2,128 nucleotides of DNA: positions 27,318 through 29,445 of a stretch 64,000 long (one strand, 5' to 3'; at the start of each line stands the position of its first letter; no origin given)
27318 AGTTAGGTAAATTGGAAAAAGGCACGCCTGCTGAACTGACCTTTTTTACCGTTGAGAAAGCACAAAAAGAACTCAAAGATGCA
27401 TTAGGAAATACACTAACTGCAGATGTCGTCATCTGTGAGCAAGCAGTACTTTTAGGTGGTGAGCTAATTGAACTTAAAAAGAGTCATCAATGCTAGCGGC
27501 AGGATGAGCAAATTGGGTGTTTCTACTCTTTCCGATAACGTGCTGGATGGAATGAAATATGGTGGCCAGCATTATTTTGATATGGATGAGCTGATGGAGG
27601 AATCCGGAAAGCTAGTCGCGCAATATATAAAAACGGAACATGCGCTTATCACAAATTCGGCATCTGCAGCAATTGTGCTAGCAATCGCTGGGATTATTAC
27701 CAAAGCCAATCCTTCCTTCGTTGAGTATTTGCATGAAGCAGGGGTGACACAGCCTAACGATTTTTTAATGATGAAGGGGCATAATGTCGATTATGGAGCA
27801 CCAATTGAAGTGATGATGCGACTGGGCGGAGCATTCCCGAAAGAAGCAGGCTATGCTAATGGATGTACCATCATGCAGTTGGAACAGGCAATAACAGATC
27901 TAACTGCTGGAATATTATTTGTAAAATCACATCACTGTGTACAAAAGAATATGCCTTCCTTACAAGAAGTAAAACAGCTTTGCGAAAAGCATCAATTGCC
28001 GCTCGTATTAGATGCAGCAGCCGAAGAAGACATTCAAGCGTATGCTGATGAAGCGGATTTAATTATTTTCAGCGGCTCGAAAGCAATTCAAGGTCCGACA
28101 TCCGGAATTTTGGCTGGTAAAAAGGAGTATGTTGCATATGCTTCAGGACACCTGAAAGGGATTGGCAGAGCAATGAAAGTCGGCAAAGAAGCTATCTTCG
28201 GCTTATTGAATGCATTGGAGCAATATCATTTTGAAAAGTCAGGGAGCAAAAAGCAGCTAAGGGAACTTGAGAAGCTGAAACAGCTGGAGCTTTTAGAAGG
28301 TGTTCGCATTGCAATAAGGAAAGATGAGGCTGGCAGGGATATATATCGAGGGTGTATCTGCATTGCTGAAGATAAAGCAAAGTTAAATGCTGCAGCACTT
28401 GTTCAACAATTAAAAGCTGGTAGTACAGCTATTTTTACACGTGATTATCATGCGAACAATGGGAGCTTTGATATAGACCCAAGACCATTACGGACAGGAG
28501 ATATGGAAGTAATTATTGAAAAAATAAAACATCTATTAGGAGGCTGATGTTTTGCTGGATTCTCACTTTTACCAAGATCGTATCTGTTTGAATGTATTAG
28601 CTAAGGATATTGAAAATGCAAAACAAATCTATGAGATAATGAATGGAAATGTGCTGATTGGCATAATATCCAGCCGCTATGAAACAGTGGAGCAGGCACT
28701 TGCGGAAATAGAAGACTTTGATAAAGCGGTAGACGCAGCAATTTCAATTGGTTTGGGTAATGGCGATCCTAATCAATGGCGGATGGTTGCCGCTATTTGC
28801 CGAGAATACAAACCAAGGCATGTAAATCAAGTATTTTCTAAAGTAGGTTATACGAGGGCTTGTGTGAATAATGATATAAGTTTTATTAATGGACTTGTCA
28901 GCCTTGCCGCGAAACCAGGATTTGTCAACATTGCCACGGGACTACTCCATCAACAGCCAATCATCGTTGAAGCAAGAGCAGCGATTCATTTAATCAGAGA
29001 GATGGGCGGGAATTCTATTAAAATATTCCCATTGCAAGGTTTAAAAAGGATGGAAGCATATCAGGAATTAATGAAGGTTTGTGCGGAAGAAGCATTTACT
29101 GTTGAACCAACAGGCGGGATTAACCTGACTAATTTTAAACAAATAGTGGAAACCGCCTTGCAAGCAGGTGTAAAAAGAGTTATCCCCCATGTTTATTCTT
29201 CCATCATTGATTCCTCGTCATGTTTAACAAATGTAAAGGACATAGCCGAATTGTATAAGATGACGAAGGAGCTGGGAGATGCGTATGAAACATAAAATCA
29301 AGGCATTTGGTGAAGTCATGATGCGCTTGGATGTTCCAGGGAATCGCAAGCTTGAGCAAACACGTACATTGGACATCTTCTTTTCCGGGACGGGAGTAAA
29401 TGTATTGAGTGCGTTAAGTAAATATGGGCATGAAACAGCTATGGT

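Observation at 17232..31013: GH20 + lactonase + ABC importer + GH3 + deacetylase + DgaE-like lyase + KDGP aldolase + kinase: candidate pathway for oxidised (aldonate/lactone-ended) N-acetylhexosamine oligosaccharides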

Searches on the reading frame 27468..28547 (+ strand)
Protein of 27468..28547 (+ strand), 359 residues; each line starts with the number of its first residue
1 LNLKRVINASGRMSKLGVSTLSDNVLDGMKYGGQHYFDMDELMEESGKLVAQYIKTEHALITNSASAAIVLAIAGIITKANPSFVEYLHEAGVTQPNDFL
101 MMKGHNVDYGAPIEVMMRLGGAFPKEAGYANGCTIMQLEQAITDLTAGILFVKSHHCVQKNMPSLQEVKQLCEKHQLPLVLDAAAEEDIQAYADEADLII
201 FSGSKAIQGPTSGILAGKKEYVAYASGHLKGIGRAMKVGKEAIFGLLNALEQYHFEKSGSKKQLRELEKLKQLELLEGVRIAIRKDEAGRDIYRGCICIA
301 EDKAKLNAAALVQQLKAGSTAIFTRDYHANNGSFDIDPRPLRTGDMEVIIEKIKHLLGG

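Call 3: search_protein_families(library=pfam, proteins=[window:27468-28547:+])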
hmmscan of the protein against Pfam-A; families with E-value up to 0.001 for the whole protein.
window:27468-28547:+ (359 aa): 3 families
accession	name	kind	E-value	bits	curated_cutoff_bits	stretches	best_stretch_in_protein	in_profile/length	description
PF03841.19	SelA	-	1.4e-10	41.2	22.8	1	7-270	2-275/367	L-seryl-tRNA selenium transferase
PF01212.27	Beta_elim_lyase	-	6.2e-09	36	27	1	161-248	147-243/288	Beta-eliminating lyase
PF01041.23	DegT_DnrJ_EryC1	-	2.7e-06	27.3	19.8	0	136-185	103-148/360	DegT/DnrJ/EryC1/StrS aminotransferase family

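Call 6: search_protein_families(library=ncbifam, proteins=[window:27468-28547:+])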
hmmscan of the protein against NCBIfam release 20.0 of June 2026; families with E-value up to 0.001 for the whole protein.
window:27468-28547:+ (359 aa): 4 families
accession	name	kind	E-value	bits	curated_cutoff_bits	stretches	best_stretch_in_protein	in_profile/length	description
TIGR01437.1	selA_rel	subfamily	3.1e-133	444.1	385.3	1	2-356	6-362/363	DgaE family pyridoxal phosphate-dependent ammonia lyase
NF047797.1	glminPNH3LysDgaE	equivalog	1.3e-106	356.7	600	1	2-356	8-361/367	D-glucosaminate-6-phosphate ammonia lyase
TIGR00474.1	selA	equivalog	5e-15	55.3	267.9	1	2-271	72-351/455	L-seryl-tRNA(Sec) selenium transferase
TIGR03576.1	pyridox_MJ0158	hypoth_equivalog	2.5e-05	23.6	304.45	1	191-272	190-267/346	TIGR03576 family pyridoxal phosphate-dependent enzyme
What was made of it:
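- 27468..28547 (+): DgaE-family PLP ammonia-lyase. Proposed D-glucosaminate-6-P to KDPG + NH3. TIGR01437, 444 vs 385 (call 6).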

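Call 11: search_solved_structures(query=window:27468-28547:+, show_alignments=1)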
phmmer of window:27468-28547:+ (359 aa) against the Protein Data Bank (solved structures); distinct sequences matched with E-value up to 0.001: 7.
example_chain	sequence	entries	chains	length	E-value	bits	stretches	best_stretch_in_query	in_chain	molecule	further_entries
7lc0_A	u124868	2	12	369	5.6e-81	275.6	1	2-356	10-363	Putative selenocysteine synthase (L-seryl-tRNA(Ser) selenium transferase) | D-glucosaminate-6-phosphate ammonia lyase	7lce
8t7j_A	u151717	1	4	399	6.8e-56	193.1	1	5-357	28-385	Putative selenocysteine synthase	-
3wco_A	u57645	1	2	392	3.6e-10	42.9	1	2-312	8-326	L-seryl-tRNA(Sec) selenium transferase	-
3wcn_A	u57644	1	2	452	5.6e-10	42.2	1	2-312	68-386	L-seryl-tRNA(Sec) selenium transferase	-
3w1i_A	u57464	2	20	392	3.9e-09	39.4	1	2-312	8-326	L-seryl-tRNA(Sec) selenium transferase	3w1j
3w1h_A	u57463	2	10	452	6.4e-09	38.7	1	2-312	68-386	L-seryl-tRNA(Sec) selenium transferase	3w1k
8uzw_A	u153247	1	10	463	6.5e-06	28.9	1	91-262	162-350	L-seryl-tRNA(Sec) selenium transferase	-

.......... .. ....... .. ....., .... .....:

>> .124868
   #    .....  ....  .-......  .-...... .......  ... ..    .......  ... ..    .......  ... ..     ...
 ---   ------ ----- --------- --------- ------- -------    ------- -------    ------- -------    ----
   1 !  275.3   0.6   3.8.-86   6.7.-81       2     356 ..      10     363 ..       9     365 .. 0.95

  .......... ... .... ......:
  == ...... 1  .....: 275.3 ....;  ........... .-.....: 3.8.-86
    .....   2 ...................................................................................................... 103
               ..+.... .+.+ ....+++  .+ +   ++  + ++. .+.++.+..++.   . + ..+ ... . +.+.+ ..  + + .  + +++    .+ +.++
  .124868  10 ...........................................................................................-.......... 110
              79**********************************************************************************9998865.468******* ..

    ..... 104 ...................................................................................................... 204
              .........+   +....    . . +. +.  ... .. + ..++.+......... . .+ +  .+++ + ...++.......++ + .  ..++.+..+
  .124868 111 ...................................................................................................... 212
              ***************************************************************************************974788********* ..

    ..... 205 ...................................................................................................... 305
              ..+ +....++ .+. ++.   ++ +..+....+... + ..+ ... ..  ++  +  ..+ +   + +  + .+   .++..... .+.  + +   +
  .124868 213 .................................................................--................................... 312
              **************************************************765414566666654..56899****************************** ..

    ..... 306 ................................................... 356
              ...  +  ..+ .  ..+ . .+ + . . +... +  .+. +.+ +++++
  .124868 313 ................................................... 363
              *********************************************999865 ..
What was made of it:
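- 27468..28547 (+): Salmonella DGL 7lc0 E=6e-81 over the full length (call 11).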

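Call 64: search_dna_similar(query=window:27468-28547:+, collection=plasmids, mode=protein, max_rows=25, rows=spread)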
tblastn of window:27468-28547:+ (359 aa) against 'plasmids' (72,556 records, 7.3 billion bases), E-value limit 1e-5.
Records with a match: 257; places in all: 265; records where one place covers at least 80% of the query: 218.
Best place of each record, by identity: <60% 257.
By first word of the organism name: Rhizobium 139; Sinorhizobium 14; Ensifer 8; Enterococcus 7; Haladaptatus 7; Paraburkholderia 6; Aminobacter 6; Phyllobacterium 5; Caballeronia 4; Halorussus 4; and 40 more.
By predicted mobility (MOB-suite, as given by PLSDB): non-mobilizable 182; mobilizable 43; conjugative 32.
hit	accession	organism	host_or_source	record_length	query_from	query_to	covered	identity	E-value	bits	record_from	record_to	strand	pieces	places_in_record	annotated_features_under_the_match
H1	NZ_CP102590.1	Niallia taxi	-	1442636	3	359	99%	49.3%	2e-105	346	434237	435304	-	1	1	none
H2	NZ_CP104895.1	Bartonella sp. HY406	pure-culture,feces of bat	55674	2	359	100%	40.2%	1e-77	266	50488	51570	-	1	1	DgaE family pyridoxal phosphate-dependent ammonia lyase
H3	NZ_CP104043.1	Rhizobium sp. WSM4643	Pisum sativum,Cell culture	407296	1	357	99%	33.2%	5e-51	189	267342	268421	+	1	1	aminotransferase class V-fold PLP-dependent enzyme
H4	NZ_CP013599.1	Rhizobium sp. N741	Phaseolus vulgaris,Whole ...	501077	1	350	97%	33.9%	4e-50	187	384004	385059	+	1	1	aminotransferase class V-fold PLP-dependent enzyme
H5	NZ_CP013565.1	Rhizobium phaseoli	Phaseolus vulgaris,Whole ...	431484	1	350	97%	33.9%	1e-49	186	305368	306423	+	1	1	aminotransferase class V-fold PLP-dependent enzyme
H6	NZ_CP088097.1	Rhizobium sp. SU303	cell culture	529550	1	357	99%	33.0%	7e-51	189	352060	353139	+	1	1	aminotransferase class V-fold PLP-dependent enzyme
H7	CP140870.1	Rhizobium ruizarguesonis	Trifolium pratense,whole organism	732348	1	357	99%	32.7%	5e-51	189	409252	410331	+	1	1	aminotransferase class V-fold PLP-dependent enzyme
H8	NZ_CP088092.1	Rhizobium laguerreae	cell culture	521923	1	353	98%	33.1%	7e-51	189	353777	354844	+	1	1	aminotransferase class V-fold PLP-dependent enzyme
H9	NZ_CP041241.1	Sinorhizobium mexicanum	Acaciella angustissima,cell culture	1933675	1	353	98%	33.0%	1e-49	186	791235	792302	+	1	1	none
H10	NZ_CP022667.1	Rhizobium leguminosarum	single cell,root nodules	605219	1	357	99%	32.4%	7e-51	189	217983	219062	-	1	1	aminotransferase class V-fold PLP-dependent enzyme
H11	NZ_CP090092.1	Rhizobium leguminosarum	Galega,Cell culture,Plant nodule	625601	1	353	98%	32.8%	1e-51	191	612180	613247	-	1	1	aminotransferase class V-fold PLP-dependent enzyme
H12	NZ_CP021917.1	Sagittula sp. P11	cell culture,sulfidic waters (60 m) ...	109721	3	357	99%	32.5%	5e-39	154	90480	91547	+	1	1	aminotransferase class V-fold PLP-dependent enzyme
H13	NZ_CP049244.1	Allorhizobium pseudoryzae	cell culture,soil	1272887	1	354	99%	32.4%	1e-47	179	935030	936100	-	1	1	none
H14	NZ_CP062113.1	Aminobacter sp. SR38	bacterial pure culture,soil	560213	1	353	98%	32.5%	1e-48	182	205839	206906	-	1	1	aminotransferase class V-fold PLP-dependent enzyme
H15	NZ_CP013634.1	Rhizobium sp. N324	Phaseolus vulgaris,Whole ...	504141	1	353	98%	32.2%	2e-49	184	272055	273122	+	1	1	aminotransferase class V-fold PLP-dependent enzyme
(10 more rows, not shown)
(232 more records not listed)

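Call 65: get_annotated_region(hit=H1, flank=9000)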
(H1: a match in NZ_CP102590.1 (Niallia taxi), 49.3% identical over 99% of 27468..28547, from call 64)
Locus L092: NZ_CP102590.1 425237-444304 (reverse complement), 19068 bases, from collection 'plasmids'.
description: Niallia taxi strain NBC_Nia plasmid pMEGANia, complete sequence
organism: Niallia taxi (NCBI taxid 2499688)
taxonomy: Bacteria; Bacillota; Bacilli; Bacillales; Bacillaceae; Niallia; Niallia taxi
host: -; source: -; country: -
typing (MOB-suite, as given by PLSDB): non-mobilizable
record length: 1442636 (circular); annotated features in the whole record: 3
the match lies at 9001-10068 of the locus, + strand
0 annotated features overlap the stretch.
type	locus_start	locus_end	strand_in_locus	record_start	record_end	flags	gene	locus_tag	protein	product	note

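Call 66: get_annotated_region(hit=H2, flank=8000)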
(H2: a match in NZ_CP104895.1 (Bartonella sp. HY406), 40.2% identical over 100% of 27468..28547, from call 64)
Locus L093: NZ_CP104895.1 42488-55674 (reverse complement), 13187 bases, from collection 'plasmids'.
description: Bartonella sp. HY406 plasmid unnamed2, complete sequence
organism: Bartonella sp. HY406 (NCBI taxid 2979331)
taxonomy: Bacteria; Pseudomonadota; Alphaproteobacteria; Hyphomicrobiales; Bartonellaceae; Bartonella; Bartonella sp. HY406
host: -; source: pure-culture,feces of bat; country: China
typing (MOB-suite, as given by PLSDB): non-mobilizable
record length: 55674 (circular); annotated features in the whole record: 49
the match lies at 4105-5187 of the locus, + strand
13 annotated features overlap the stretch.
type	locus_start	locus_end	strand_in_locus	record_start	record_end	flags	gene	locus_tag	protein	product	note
CDS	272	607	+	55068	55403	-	-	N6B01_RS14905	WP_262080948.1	PRD domain-containing protein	GO:0006355 - regulation of DNA-templated transcription [Evidence IEA]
CDS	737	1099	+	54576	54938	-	-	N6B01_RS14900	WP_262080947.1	glycine-rich SFCGS family protein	-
CDS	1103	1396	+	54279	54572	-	-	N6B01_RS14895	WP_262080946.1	DUF4312 family protein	-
CDS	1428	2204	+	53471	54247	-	-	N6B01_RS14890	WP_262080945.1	DUF4311 domain-containing protein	-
CDS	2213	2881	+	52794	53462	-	-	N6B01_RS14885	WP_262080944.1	DUF4310 family protein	-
CDS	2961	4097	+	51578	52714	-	-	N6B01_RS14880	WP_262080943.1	amidohydrolase/deacetylase family metallohydrolase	GO:0008150 - biological_process [Evidence IEA]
CDS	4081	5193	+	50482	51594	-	-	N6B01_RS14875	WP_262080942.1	DgaE family pyridoxal phosphate-dependent ammonia lyase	-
CDS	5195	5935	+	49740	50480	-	-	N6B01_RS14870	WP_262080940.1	KDGP aldolase family protein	-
CDS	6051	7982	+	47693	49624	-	-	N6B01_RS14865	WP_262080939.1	BglG family transcription antiterminator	-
CDS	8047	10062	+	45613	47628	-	ptsP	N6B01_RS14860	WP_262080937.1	phosphoenolpyruvate--protein phosphotransferase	GO:0009401 - phosphoenolpyruvate-dependent sugar phosphotransferase system [Evidence IEA]; GO:0006808 - regulation of ...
CDS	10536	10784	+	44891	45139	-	-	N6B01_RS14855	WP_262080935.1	hypothetical protein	-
CDS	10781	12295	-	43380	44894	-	tssA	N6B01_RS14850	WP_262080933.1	type VI secretion system protein TssA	-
CDS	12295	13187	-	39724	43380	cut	tssM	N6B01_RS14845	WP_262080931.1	type VI secretion system membrane subunit TssM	GO:0033103 - protein secretion by the type VI secretion system [Evidence IEA]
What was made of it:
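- Closest known: EF_0837/EF_0838/EF_0839 conserved gene set. Different: A PTS-like-linked copy (L093: SFCGS/DUF4310-4312, BglG, ptsP) lacks the kinase (call 66).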

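Call 69: search_protein_families(library=pfam, proteins=[L092:4203-5507:+, L092:5805-6893:+, L092:577-1812:+, L092:1825-3294:+, L092:12246-12938:+, L092:13187-13822:+], max_evalue=0.0001)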
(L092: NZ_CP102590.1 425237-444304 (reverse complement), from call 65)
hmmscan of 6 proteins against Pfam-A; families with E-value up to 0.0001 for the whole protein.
L092:4203-5507:+ (434 aa): 1 family
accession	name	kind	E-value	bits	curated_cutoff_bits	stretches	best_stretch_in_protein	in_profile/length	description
PF02378.23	PTS_EIIC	-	1.9e-56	191.9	30.7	1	29-352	1-319/319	Phosphotransferase system, EIIC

L092:5805-6893:+ (362 aa): 2 families
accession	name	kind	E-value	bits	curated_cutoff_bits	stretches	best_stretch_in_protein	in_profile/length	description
PF19200.6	MupG_N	-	2.8e-98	328.6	24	1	4-237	1-235/237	6-phospho-N-acetylmuramidase, N-terminal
PF05913.16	MupG_C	-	1.7e-36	125.3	24.4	1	245-358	1-115/116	6-phospho-N-acetylmuramidase, C-terminal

L092:577-1812:+ (411 aa): 3 families
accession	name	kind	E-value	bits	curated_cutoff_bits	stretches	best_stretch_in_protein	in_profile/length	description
PF01306.25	LacY_symp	-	4.5e-140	467.5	24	1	6-400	7-407/413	LacY proton/sugar symporter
PF07690.21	MFS_1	-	7.9e-24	84.6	33.4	2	14-328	4-321/347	Major Facilitator Superfamily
PF12832.13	MFS_1_like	-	6.2e-23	81.9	25.2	1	8-376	1-372/373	MFS_1 like family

L092:1825-3294:+ (489 aa): 3 families
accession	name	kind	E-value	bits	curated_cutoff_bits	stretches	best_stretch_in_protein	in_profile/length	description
PF00251.26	Glyco_hydro_32N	-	6.2e-117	391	22.1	1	30-333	1-307/307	Glycosyl hydrolases family 32 N-terminal domain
PF08244.19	Glyco_hydro_32C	-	1.4e-32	113.4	21.9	1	339-483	4-158/158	Glycosyl hydrolases family 32 C terminal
PF04616.20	Glyco_hydro_43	-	8.6e-07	29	32.2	0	160-233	8-84/288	Glycosyl hydrolases family 43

L092:12246-12938:+ (230 aa): 9 families
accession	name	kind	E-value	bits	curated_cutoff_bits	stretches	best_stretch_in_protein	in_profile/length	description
PF01674.24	Lipase_2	-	3.7e-13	49.9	20.3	1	53-156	2-112/219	Lipase (class 2)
PF00561.26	Abhydrolase_1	-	3.9e-11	43.5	25.8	1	54-157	2-103/245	alpha/beta hydrolase fold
PF06028.17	DUF915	-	2.6e-09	37.2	22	1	87-155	71-144/255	Alpha/beta hydrolase of unknown function (DUF915)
PF02089.21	Palm_thioest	-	1.4e-08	35.2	26.8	1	54-177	1-135/254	Palmitoyl protein thioesterase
PF07819.20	PGAP1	-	2.4e-08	34.5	24.3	1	51-177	3-148/233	PGAP1-like alpha/beta domain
PF05057.20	DUF676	-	2.4e-07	30.9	20.3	1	55-136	8-96/217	Putative serine esterase (DUF676)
PF12697.13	Abhydrolase_6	-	2.7e-06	28.6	26.3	1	55-152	1-93/217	Alpha/beta hydrolase family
PF06259.18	Abhydrolase_8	-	7.1e-06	26.2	20.5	1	97-169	87-159/178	Alpha/beta hydrolase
PF02230.22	Abhydrolase_2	-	1.4e-05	25.5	23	0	101-190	87-176/217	Phospholipase/Carboxylesterase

L092:13187-13822:+ (211 aa): 6 families
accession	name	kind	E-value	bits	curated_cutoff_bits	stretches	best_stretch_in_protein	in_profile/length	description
PF01674.24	Lipase_2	-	7.7e-13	48.9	20.3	1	35-135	2-108/219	Lipase (class 2)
PF00561.26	Abhydrolase_1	-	9.1e-09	35.8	25.8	1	36-138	2-108/245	alpha/beta hydrolase fold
PF06028.17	DUF915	-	1.1e-08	35.1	22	1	63-142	65-149/255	Alpha/beta hydrolase of unknown function (DUF915)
PF02089.21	Palm_thioest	-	9.8e-08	32.4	26.8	1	36-160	1-136/254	Palmitoyl protein thioesterase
PF07819.20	PGAP1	-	3.5e-07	30.6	24.3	1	36-160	6-149/233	PGAP1-like alpha/beta domain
PF06259.18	Abhydrolase_8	-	1.9e-05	24.9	20.5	1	78-151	86-159/178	Alpha/beta hydrolase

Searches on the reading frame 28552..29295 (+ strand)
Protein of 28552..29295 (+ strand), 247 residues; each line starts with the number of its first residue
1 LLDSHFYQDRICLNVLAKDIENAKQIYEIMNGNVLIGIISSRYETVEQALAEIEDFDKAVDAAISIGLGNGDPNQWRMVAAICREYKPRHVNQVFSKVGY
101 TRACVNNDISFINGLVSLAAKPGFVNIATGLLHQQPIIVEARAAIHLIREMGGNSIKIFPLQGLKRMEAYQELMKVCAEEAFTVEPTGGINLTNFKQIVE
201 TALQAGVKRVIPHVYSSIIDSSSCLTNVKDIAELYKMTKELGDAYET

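Call 4: search_protein_families(library=pfam, proteins=[window:28552-29295:+])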
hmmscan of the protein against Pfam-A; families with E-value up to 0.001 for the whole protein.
window:28552-29295:+ (247 aa): 1 family
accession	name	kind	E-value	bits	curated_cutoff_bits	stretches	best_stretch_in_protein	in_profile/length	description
PF07071.17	KDGP_aldolase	-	5.3e-87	291.7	26.7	1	7-221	1-217/218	KDGP aldolase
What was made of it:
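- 28552..29295 (+): DagF/DgaF-type KDPG aldolase: KDPG to pyruvate + glyceraldehyde-3-P. PF07071, 292 bits (call 4).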

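Call 6: search_protein_families(library=ncbifam, proteins=[window:28552-29295:+])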
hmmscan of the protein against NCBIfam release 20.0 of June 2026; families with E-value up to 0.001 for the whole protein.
window:28552-29295:+ (247 aa): 2 families
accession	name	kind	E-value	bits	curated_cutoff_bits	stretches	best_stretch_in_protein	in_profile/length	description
NF047796.1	DhDoxPGlucAldDagF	equivalog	3.3e-97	324.9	300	1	4-240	2-240/241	2-dehydro-3-deoxy-phosphogluconate aldolase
TIGR03581.1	EF_0839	hypoth_equivalog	3.3e-94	315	222.4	1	7-239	1-235/236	conserved hypothetical protein EF_0839/AHA_3917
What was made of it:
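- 28552..29295 (+): NF047796 equivalog, 325 vs 300 (call 6).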
